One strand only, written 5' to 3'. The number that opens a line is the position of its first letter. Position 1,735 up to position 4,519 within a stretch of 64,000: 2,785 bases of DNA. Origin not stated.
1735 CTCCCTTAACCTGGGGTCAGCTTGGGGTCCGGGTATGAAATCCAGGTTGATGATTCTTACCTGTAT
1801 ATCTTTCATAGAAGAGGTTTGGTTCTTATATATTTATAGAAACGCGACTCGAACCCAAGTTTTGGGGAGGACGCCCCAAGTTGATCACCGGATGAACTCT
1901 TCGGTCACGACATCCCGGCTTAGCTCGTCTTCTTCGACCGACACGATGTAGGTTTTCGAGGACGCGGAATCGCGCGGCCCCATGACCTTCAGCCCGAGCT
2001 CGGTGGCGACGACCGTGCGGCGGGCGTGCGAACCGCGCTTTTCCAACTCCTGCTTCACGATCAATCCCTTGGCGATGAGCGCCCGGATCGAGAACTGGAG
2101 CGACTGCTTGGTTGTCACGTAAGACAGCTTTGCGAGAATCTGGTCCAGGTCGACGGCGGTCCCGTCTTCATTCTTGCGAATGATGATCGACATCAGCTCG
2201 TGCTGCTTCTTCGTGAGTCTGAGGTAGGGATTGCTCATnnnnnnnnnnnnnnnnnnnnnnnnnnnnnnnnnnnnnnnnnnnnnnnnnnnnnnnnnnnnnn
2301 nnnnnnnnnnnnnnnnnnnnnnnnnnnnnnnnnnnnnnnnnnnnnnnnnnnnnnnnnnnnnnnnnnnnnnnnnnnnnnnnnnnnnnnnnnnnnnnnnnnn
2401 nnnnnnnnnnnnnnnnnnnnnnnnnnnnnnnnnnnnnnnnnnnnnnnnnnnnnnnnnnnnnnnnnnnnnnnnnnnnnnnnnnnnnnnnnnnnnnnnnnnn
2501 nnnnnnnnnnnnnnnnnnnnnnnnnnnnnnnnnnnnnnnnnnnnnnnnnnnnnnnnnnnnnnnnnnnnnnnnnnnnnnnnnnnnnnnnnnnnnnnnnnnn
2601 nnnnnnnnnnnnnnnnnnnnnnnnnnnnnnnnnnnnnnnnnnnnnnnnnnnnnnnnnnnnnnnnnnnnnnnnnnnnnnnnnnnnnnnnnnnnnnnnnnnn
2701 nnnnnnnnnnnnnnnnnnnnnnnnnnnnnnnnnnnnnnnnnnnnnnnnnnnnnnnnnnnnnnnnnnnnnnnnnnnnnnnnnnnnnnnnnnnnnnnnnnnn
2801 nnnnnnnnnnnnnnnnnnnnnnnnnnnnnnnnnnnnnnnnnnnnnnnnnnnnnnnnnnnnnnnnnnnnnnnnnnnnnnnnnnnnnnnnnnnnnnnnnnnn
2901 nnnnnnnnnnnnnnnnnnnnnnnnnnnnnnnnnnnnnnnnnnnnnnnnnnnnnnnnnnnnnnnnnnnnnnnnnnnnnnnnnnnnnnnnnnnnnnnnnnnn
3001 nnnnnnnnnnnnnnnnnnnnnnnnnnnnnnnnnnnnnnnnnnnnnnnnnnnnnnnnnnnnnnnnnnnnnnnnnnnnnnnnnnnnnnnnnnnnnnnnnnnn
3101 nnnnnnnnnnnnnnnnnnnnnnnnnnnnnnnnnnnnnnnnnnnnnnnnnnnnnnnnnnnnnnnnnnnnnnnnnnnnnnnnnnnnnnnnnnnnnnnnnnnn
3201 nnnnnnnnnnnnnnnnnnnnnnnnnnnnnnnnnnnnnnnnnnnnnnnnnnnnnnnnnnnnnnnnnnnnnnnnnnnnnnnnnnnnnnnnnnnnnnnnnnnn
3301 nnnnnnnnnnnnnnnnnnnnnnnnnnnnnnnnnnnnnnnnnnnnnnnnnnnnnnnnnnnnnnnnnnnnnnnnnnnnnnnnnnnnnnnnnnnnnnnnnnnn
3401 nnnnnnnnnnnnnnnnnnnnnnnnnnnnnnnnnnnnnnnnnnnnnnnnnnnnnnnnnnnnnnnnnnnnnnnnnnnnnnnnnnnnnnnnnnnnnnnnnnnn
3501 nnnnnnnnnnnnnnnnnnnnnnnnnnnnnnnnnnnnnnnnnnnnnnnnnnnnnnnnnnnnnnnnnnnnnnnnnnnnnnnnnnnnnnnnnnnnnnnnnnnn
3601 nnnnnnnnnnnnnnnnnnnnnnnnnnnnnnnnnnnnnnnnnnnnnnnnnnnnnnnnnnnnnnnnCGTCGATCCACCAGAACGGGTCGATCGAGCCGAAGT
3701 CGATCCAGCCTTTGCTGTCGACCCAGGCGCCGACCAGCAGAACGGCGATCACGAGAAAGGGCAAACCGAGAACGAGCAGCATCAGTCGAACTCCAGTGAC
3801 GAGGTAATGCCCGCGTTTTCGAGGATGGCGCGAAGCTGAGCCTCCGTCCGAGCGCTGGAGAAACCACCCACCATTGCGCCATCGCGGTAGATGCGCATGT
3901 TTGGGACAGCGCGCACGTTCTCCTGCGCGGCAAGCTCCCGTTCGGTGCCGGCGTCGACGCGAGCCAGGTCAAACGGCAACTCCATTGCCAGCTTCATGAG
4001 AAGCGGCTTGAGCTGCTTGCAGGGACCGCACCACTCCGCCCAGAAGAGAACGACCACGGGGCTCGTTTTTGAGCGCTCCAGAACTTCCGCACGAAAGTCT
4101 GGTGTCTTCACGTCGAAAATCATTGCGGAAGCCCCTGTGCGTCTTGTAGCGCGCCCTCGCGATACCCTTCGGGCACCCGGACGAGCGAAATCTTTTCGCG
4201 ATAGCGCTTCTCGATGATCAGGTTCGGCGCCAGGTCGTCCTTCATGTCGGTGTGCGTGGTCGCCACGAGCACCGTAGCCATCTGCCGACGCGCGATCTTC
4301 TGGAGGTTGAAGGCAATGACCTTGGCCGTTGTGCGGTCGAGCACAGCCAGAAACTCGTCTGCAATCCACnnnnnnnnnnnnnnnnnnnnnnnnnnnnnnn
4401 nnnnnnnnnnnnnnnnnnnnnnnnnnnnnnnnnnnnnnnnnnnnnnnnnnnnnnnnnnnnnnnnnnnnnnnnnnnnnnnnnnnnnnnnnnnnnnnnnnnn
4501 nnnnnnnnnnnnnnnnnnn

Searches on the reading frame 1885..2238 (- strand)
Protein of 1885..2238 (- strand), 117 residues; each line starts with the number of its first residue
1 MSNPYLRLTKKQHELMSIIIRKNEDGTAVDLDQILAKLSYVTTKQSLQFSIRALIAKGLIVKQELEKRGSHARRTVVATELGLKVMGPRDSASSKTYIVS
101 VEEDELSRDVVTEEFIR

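Call 38: search_protein_families(library=pfam, proteins=[window:1885-2238:-], max_evalue=0.01)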
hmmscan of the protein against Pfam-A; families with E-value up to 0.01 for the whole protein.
window:1885-2238:- (117 aa): 0 families

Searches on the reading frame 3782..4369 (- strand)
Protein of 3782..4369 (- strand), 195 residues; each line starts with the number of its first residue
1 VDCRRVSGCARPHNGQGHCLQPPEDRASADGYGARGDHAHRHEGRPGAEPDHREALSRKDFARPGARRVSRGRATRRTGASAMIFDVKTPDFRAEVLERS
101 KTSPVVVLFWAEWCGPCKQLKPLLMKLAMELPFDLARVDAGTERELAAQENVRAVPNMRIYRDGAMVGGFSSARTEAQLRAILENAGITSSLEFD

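Call 38: search_protein_families(library=pfam, proteins=[window:3782-4369:-], max_evalue=0.01)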
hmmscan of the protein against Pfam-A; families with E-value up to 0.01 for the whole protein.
window:3782-4369:- (195 aa): 5 families
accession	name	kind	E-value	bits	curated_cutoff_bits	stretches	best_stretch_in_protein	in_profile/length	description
PF00085.26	Thioredoxin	-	2.9e-22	79.1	23.5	1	87-184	5-102/103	Thioredoxin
PF13098.12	Thioredoxin_2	-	2.4e-05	25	27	1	101-173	4-97/104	Thioredoxin-like domain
PF00462.30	Glutaredoxin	-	0.00023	21.7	22.9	1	106-158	1-53/60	Glutaredoxin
PF13905.12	Thioredoxin_8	-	0.0014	19.3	27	1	104-128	3-27/94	Thioredoxin-like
PF00578.27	AhpC-TSA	-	0.0071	16.7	26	0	81-124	4-48/124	AhpC/TSA family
